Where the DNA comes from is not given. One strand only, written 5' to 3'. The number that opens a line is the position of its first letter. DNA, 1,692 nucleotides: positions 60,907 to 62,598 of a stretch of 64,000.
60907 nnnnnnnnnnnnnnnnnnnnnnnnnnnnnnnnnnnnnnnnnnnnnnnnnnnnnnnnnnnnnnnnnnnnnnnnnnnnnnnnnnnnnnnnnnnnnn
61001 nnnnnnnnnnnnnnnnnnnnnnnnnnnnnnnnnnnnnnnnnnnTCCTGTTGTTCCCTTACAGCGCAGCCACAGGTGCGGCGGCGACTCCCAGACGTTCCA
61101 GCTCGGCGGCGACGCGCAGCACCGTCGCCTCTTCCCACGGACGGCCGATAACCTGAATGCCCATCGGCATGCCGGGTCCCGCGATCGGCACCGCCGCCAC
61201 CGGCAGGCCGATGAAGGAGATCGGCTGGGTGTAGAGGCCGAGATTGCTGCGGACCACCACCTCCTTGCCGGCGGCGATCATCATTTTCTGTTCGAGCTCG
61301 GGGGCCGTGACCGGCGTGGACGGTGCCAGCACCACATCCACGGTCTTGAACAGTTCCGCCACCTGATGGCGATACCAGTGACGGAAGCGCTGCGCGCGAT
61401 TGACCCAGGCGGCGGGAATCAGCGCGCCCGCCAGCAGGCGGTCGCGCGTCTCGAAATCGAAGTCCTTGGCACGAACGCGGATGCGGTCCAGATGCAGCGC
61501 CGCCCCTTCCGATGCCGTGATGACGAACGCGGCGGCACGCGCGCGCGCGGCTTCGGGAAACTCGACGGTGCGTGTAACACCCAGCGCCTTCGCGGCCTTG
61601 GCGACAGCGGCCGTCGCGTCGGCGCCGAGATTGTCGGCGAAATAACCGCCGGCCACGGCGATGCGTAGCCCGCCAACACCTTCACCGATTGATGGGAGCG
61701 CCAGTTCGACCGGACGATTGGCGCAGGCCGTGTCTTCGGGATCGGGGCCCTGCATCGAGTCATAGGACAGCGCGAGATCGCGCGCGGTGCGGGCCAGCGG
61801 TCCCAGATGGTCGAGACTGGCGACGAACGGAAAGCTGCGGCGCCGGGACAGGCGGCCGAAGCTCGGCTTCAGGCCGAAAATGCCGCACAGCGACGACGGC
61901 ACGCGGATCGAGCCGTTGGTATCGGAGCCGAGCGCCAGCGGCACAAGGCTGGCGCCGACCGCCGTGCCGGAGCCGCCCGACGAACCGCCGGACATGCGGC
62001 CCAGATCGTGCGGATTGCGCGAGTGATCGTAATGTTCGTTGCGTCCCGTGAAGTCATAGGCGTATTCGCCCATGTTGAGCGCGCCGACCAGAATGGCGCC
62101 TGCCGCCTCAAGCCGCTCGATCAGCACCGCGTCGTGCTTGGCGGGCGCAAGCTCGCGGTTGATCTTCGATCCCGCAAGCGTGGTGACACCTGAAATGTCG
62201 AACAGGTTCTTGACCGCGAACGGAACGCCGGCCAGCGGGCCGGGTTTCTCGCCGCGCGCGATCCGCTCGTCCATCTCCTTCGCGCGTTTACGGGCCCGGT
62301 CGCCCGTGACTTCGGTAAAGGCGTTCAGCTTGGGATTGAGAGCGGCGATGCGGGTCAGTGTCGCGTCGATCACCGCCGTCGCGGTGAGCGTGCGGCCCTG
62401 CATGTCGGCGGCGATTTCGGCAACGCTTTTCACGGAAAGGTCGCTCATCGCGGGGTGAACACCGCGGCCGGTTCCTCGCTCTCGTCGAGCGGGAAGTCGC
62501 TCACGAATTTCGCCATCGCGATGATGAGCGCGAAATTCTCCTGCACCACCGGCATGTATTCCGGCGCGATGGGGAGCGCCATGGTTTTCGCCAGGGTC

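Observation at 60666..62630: Co-linear AtzG-AtzE-AtzH-like triad without an AtzD partner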

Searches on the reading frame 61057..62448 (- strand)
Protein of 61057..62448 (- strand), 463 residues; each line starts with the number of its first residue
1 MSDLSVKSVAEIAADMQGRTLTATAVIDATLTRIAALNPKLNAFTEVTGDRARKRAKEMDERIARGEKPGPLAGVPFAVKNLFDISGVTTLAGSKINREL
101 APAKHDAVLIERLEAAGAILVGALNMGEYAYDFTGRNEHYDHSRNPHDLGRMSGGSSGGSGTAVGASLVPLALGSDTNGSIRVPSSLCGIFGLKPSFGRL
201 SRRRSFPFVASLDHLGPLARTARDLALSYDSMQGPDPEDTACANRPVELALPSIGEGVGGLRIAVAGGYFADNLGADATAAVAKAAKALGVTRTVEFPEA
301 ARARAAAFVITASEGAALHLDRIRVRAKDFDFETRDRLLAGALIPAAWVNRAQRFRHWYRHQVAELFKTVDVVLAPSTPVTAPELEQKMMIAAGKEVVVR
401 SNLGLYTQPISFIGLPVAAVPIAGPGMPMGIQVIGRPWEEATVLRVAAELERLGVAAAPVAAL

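Call 3: search_protein_families(library=ncbifam, proteins=[window:61057-62448:-], max_evalue=0.01)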
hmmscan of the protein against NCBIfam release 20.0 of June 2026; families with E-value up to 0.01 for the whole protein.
window:61057-62448:- (463 aa): 26 families (the best 25 are shown)
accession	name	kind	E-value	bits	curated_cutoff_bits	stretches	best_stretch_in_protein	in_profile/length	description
NF006631.0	PRK09201.1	equivalog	9e-211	700.5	461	1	4-461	4-462/466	AtzE family amidohydrolase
TIGR02715.1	amido_AtzE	subfamily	6.9e-202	671.3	425.75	1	9-458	2-452/452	AtzE family amidohydrolase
TIGR00132.1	gatA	equivalog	9.4e-78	262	481.1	2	17-315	6-304/466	Asp-tRNA(Asn)/Glu-tRNA(Gln) amidotransferase subunit GatA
NF004816.0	PRK06170.1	equivalog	7.7e-75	252.4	503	1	2-454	7-482/493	amidase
NF005688.0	PRK07488.1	equivalog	9.7e-72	242.4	532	2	3-301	7-288/474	indoleacetamide hydrolase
NF004815.0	PRK06169.1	equivalog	1.8e-71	241.1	506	1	4-455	7-460/471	amidase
NF005460.0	PRK07056.1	subfamily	1.4e-70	238.6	447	1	6-453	7-452/457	amidase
NF005687.0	PRK07487.1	subfamily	8.9e-70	235.8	428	1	8-459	9-461/468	amidase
NF009119.0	PRK12470.1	equivalog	4e-68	230.5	498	1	1-451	3-449/462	amidase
NF004717.0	PRK06061.1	equivalog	5.3e-66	223.3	498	1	5-452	15-465/483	amidase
NF004766.0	PRK06102.1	equivalog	1.5e-65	222.1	559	1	5-452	6-449/455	amidase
NF005686.0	PRK07486.1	subfamily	2e-65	221.3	465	1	4-452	11-471/486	amidase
NF004622.0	PRK05962.1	equivalog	2.1e-63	214.7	463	1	27-453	8-427/431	amidase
NF006169.0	PRK08310.1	equivalog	1.1e-59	202.8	391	1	64-451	18-391/395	amidase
NF005450.0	PRK07042.1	equivalog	2.7e-58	197.6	458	1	6-454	6-452/464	amidase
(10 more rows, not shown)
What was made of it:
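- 61057..62448 (-): atzE-family Ser-cisSer-Lys amidase (463 aa). NF006631 700.5 bits (cut-off 461) and TIGR02715 671 bits; GatA 262 bits, below its 481 cut-off (call 3).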

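Call 4: search_protein_families(library=pfam, proteins=[window:61057-62448:-], max_evalue=0.01)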
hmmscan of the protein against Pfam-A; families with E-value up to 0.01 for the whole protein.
window:61057-62448:- (463 aa): 1 family
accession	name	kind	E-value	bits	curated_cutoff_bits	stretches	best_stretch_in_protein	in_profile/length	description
PF01425.27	Amidase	-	4.7e-98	329.6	27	1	26-444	2-445/445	Amidase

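Call 6: find_encoding_contigs(protein=window:61057-62448:-, flank=10000, max_places=6)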
Protein window:61057-62448:- (463 aa): no gene with exactly this product is on record in the collection.

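Call 16: find_related_loci(query=window:61057-62448:-, collection=genome_contigs, flank=10000)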
Query window:61057-62448:- (463 aa) in genome_contigs; peptide patterns used: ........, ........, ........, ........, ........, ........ (x = any residue, [..] = any of these).
600 stretches matched a pattern (row limit reached: there are more); 579 encode a relative of the query (tblastn E <= 1e-3); the best 80 are kept; 80 distinct loci.
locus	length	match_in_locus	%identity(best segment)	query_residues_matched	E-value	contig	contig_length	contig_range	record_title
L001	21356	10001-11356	64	8-459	0e+0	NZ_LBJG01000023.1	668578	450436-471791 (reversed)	Bradyrhizobium sp. CCBAU 51627 scaffold23, whole genome shotgun sequence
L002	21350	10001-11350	64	10-459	8e-180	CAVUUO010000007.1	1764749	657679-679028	MAG: uncultured Alphaproteobacteria bacterium isolate MFD01213.bin.2.11 genome assembly, contig: contig_2575, whole geno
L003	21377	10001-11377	64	1-459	3e-179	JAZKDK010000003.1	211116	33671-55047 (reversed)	MAG: Pseudomonadota bacterium isolate DC_HB_01_SPN181219-bin047 DCHB01SPN_B047_0_000000000003, whole genome shotgun sequ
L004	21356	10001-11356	67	8-459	8e-179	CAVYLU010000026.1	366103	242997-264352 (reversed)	MAG: uncultured Alphaproteobacteria bacterium isolate MFD05521.bin.1.8 genome assembly, contig: contig_84144, whole geno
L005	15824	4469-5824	65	8-459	2e-177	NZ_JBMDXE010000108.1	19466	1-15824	MAG: Rhodopseudomonas sp. isolate FBaRs1_18 FBaRs1_contig108, whole genome shotgun sequence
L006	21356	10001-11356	64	11-461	1e-177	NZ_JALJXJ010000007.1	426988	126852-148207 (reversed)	Azospirillum lipoferum strain Sp59b Ga0451087_07, whole genome shotgun sequence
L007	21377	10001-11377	63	1-459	5e-177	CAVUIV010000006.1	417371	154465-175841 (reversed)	MAG: uncultured Alphaproteobacteria bacterium isolate MFD04651.bin.2.146 genome assembly, contig: contig_14768, whole ge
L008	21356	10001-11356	65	8-459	5e-177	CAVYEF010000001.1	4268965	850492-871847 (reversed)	MAG: uncultured Alphaproteobacteria bacterium isolate MFD01213.bin.1.162 genome assembly, contig: contig_1158, whole gen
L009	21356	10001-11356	65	8-459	6e-176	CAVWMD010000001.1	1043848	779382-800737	MAG: uncultured Alphaproteobacteria bacterium isolate MFD04434.bin.2.133 genome assembly, contig: contig_10343, whole ge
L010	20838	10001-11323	65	22-463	1e-175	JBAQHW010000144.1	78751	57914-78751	MAG: Xanthobacteraceae bacterium isolate MFD04870_ilm_asm_bin17 k127_173479, whole genome shotgun sequence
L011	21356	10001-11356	65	8-459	2e-175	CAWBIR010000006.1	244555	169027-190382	MAG: uncultured Alphaproteobacteria bacterium isolate MFD05513.bin.2.72 genome assembly, contig: contig_25690, whole gen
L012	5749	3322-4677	65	8-459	5e-178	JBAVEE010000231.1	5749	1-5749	MAG: Bradyrhizobium sp. isolate MFD04386_ilm_asm_bin2 k127_44286, whole genome shotgun sequence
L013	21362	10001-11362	64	6-459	1e-174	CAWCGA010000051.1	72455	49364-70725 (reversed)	MAG: uncultured Alphaproteobacteria bacterium isolate MFD09368.bin.3.70 genome assembly, contig: contig_91027, whole gen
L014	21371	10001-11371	62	1-459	2e-174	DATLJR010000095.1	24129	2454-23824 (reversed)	MAG TPA_asm: Pseudolabrys sp. isolate SMAG_U13701 k141_2782910, whole genome shotgun sequence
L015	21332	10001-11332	66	21-463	1e-174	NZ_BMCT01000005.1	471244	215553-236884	Azorhizobium oxalatiphilum strain CCM 7897 sequence05, whole genome shotgun sequence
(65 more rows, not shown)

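Call 19: search_solved_structures(query=window:61057-62448:-, show_alignments=1, max_evalue=1e-30)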
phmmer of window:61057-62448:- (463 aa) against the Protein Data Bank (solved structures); distinct sequences matched with E-value up to 1e-30: 33.
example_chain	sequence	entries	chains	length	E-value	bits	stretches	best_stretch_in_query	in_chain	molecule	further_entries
6c62_A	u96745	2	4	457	9.7e-150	502.6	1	9-456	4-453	Biuret hydrolase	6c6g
4wj3_A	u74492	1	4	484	3e-72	247.3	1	8-452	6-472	Glutamyl-tRNA(Gln) amidotransferase subunit A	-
2df4_A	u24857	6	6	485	5.4e-63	216.8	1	16-451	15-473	Glutamyl-tRNA(Gln) amidotransferase subunit A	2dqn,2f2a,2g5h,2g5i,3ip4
3al0_A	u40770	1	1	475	3.3e-55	191.2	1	66-452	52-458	Glutamyl-tRNA(Gln) amidotransferase subunit A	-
2gi3_A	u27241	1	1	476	3.3e-55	191.1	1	66-452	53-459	Glutamyl-tRNA(Gln) amidotransferase subunit A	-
3h0l_A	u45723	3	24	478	8.9e-55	189.7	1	7-447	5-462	Glutamyl-tRNA(Gln) amidotransferase subunit A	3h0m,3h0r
3kfu_E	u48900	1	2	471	2.6e-54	188.2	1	20-453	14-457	Glutamyl-tRNA(Gln) amidotransferase subunit A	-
2dc0_A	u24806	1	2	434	1.2e-50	176.1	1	18-451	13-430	probable amidase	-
6dhv_A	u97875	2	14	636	4e-49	171.1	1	51-455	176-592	Fatty acid amide hydrolase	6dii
8eww_A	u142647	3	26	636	1e-48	169.7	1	51-455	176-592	Fatty acid amide hydrolase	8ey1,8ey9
3a2p_A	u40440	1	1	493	1.5e-45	159.3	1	18-452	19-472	6-aminohexanoate-cyclic-dimer hydrolase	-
9je9_A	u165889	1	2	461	1.8e-45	159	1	9-229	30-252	Amidase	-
3a2q_A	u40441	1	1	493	4.5e-45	157.7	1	18-452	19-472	6-aminohexanoate-cyclic-dimer hydrolase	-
9fzw_A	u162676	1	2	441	1.5e-44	156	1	6-238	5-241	Urethanase UMG-SP2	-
8xtb_A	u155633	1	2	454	1.9e-44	155.7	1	5-238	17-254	umgsp2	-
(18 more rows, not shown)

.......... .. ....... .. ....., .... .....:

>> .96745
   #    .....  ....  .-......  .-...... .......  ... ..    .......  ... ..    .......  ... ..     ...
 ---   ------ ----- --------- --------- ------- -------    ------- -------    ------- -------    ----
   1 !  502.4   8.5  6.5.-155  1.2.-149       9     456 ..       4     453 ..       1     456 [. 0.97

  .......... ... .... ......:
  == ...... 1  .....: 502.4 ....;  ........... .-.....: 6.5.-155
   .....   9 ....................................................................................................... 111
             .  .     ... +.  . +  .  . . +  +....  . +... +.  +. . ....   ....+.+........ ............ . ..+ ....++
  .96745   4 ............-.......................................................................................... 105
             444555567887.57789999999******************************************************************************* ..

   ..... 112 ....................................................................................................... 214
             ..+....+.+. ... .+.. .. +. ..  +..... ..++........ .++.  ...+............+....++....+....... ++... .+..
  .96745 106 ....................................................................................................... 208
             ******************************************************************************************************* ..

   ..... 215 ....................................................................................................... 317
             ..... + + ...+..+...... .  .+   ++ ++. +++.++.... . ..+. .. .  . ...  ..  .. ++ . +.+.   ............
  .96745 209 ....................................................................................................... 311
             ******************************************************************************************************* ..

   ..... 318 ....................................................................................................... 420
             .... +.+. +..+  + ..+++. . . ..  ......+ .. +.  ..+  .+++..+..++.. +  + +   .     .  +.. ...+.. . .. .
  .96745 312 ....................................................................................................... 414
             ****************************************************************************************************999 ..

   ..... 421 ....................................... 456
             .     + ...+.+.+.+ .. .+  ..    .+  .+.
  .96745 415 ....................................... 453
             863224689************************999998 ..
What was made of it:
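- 61057..62448 (-): PDB 6c62_A (AtzE) 502.6 bits against best GatA 247 bits (call 19).
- The AtzE structure scores twice the best GatA structure (call 19).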

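Call 22: find_homologous_proteins(query=window:61057-62448:-, max_evalue=1e-50)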
Query window:61057-62448:- (463 aa): 8000 proteins with E <= 1e-50 among 8000 candidates; the best 120 are listed.
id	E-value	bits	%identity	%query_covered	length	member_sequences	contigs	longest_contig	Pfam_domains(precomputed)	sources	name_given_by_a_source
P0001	6.4e-297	1003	100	100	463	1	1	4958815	PF01425.27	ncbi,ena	-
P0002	4.1e-194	664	68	98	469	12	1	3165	PF01425.27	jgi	jgi:aspartyl-tRNA(Asn)/glutamyl-tRNA(Gln) amidotransferase subunit A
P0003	5.0e-193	660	67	99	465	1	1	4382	PF01425.27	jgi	jgi:AtzE family amidohydrolase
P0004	7.8e-193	660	67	99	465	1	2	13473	PF01425.27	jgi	jgi:AtzE family amidohydrolase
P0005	1.4e-192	659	67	99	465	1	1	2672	PF01425.27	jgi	jgi:1-carboxybiuret hydrolase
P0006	1.5e-192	659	67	99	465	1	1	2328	PF01425.27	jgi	jgi:1-carboxybiuret hydrolase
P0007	5.5e-192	657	67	99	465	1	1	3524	PF01425.27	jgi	jgi:1-carboxybiuret hydrolase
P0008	1.1e-191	656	66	99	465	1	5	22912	PF01425.27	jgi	jgi:AtzE family amidohydrolase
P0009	2.3e-191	655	67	98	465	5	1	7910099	PF01425.27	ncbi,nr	ncbi:AtzE family amidohydrolase [Bradyrhizobium lablabi]|nr:AtzE family amidohydrolase [Bradyrhizobi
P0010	6.8e-191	653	67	98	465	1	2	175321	PF01425.27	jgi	jgi:aspartyl-tRNA(Asn)/glutamyl-tRNA(Gln) amidotransferase subunit A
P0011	6.9e-191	653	67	99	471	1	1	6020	PF01425.27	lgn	-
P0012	1.5e-190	652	67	99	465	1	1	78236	PF01425.27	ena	-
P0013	1.7e-190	652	67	99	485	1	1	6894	PF01425.27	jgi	jgi:aspartyl-tRNA(Asn)/glutamyl-tRNA(Gln) amidotransferase subunit A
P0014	1.8e-190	652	67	98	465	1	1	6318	PF01425.27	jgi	jgi:aspartyl-tRNA(Asn)/glutamyl-tRNA(Gln) amidotransferase subunit A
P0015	1.9e-190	652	67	99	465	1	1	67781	PF01425.27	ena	-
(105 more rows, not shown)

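Call 23: find_encoding_contigs(protein=P0001, flank=10000, max_places=3)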
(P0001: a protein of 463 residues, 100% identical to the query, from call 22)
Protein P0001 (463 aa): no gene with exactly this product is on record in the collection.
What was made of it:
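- Tried and rejected: Exact-sequence look-ups of the amidase failed, so DNA beyond the window end could not be fetched (calls 6, 23).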

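Call 24: list_cluster_members(proteins=[P0001])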
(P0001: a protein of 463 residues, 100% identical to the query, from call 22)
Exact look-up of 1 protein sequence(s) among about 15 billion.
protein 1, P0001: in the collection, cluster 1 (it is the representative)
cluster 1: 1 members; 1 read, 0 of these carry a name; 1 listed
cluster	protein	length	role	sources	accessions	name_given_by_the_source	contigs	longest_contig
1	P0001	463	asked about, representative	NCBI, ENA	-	-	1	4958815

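Call 38: search_dna_similar(query=window:61057-62448:-, collection=plasmids, mode=protein, max_rows=60, max_evalue=1e-100, rows=spread)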
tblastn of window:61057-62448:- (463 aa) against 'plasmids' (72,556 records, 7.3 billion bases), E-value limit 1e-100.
Records with a match: 27; places in all: 27; records where one place covers at least 80% of the query: 27.
Best place of each record, by identity: 60-80% 5; <60% 22.
By first word of the organism name: Paraburkholderia 7; Pseudomonas 6; Acidithiobacillus 2; Klebsiella 2; Azospirillum 1; Methylobacterium 1; Roseomonas 1; Terrarubrum 1; Paroceanicella 1; Microvirga 1; and 4 more.
By predicted mobility (MOB-suite, as given by PLSDB): non-mobilizable 20; conjugative 4; mobilizable 3.
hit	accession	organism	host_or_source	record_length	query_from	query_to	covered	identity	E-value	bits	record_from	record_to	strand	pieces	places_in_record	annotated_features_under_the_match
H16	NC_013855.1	Azospirillum sp. B510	-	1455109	11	461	97%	64.9%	4e-166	525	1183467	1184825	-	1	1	record has no annotation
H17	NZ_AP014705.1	Methylobacterium aquaticum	-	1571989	21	461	95%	63.8%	5e-145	465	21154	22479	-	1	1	none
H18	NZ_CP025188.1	Roseomonas mucosa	Homo sapiens,clinical, human skin, ...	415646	9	460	98%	60.9%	4e-139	448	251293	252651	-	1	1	AtzE family amidohydrolase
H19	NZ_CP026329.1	Acidithiobacillus caldus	pure culture,spring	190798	8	454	97%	60.7%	6e-146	468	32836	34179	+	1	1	AtzE family amidohydrolase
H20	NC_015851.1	Acidithiobacillus caldus SM-1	-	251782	8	454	97%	60.7%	6e-146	468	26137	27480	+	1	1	AtzE family amidohydrolase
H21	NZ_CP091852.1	Terrarubrum flagellatum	cell culture,forest soil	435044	11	462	98%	57.8%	1e-135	438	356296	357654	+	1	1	AtzE family amidohydrolase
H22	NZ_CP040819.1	Paroceanicella profunda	Cell culture,Deep seawater from Mariana ...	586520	1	458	99%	55.3%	2e-127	414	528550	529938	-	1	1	AtzE family amidohydrolase | DUF4089 domain-containing protein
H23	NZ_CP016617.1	Microvirga ossetica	Vicia alpestris,cell culture,nodules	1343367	21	458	95%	56.6%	1e-136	441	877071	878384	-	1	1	none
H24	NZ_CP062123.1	Pseudomonas sp. ADPe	bacterial pure culture,soil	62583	4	456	98%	54.2%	4e-132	428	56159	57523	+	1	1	atzE: 1-carboxybiuret hydrolase subunit AtzE | atzg: 1-carboxybiuret hydrolase subunit AtzG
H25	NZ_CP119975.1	Agrobacterium leguminum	pure culture,soil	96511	4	456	98%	54.2%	4e-132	428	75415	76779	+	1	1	atzE: 1-carboxybiuret hydrolase subunit AtzE | atzg: 1-carboxybiuret hydrolase subunit AtzG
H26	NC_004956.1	Pseudomonas sp. ADP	-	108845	4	456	98%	54.2%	4e-132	428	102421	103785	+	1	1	atzE: 1-carboxybiuret hydrolase subunit AtzE | atzg: 1-carboxybiuret hydrolase subunit AtzG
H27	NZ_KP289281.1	Pseudomonas sp. EGD-AKN5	-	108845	4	456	98%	54.2%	4e-132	428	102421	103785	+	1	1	atzE: 1-carboxybiuret hydrolase subunit AtzE | atzg: 1-carboxybiuret hydrolase subunit AtzG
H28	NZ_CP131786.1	Pseudomonas aeruginosa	Homo sapiens,culture,blood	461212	21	456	94%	55.1%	5e-125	407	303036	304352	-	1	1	AtzE family amidohydrolase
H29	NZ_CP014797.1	Salipiger profundus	single cell,environmental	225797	8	463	98%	52.5%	1e-119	392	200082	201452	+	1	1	AtzE family amidohydrolase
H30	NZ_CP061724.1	Pseudomonas putida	a feces sample of migratory birds origin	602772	21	456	94%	54.7%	2e-124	406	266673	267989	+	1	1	AtzE family amidohydrolase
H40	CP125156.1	Klebsiella pneumoniae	-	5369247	8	461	98%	48.7%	2e-108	360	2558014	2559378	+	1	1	AtzE family amidohydrolase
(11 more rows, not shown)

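Call 39: get_annotated_region(hit=H26, flank=5000)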
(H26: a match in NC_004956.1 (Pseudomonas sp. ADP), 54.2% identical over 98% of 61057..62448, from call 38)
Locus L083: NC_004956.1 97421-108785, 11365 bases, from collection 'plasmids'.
description: Pseudomonas sp. ADP plasmid pADP-1, complete sequence
organism: Pseudomonas sp. ADP (NCBI taxid 47660)
taxonomy: Bacteria; Pseudomonadota; Gammaproteobacteria; Pseudomonadales; Pseudomonadaceae; Pseudomonas; Pseudomonas sp. ADP
host: -; source: -; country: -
typing (MOB-suite, as given by PLSDB): conjugative; replicon IncP; relaxase MOBP; mating-pair formation MPF_T
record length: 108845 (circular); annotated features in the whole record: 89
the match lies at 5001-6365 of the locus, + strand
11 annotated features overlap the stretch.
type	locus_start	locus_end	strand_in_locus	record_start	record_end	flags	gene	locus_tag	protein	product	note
CDS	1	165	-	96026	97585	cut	-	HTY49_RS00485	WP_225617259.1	ABC transporter ATP-binding protein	-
CDS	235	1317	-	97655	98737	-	-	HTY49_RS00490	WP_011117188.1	BMP family ABC transporter substrate-binding protein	-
CDS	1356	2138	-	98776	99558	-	-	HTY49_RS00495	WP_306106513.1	hypothetical protein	-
CDS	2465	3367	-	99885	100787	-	-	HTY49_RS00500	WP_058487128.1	LysR family transcriptional regulator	-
CDS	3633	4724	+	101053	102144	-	atzD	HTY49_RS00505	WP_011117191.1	cyanuric acid amidohydrolase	-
CDS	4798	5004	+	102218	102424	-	atzg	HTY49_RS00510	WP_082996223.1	1-carboxybiuret hydrolase subunit AtzG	-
CDS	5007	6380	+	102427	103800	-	atzE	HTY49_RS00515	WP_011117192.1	1-carboxybiuret hydrolase subunit AtzE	-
CDS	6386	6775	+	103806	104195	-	hpxZ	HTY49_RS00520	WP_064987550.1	oxalurate catabolism protein HpxZ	-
CDS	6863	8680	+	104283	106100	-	atzF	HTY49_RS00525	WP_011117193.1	allophanate hydrolase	GO:0019627 - urea metabolic process [Evidence IEA]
CDS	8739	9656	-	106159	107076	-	-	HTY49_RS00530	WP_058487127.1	DNA-binding protein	-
CDS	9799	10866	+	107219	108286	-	-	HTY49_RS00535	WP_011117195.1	site-specific integrase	GO:0015074 - DNA integration [Evidence IEA]; GO:0006310 - DNA recombination [Evidence IEA]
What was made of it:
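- Checked: The gene order matches pADP-1 atzD-atzG-atzE-atzH-atzF (call 39).
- The HpxZ model does not discriminate: PGAP gives the same name to genuine pADP-1 AtzH (call 39). The gene order is identical to pADP-1 atzG-atzE-atzH (call 39).
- Tried and rejected: Using the NCBIfam 'HpxZ' name as evidence for oxalurate was rejected, because genuine pADP-1 AtzH gets the same name (call 39).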
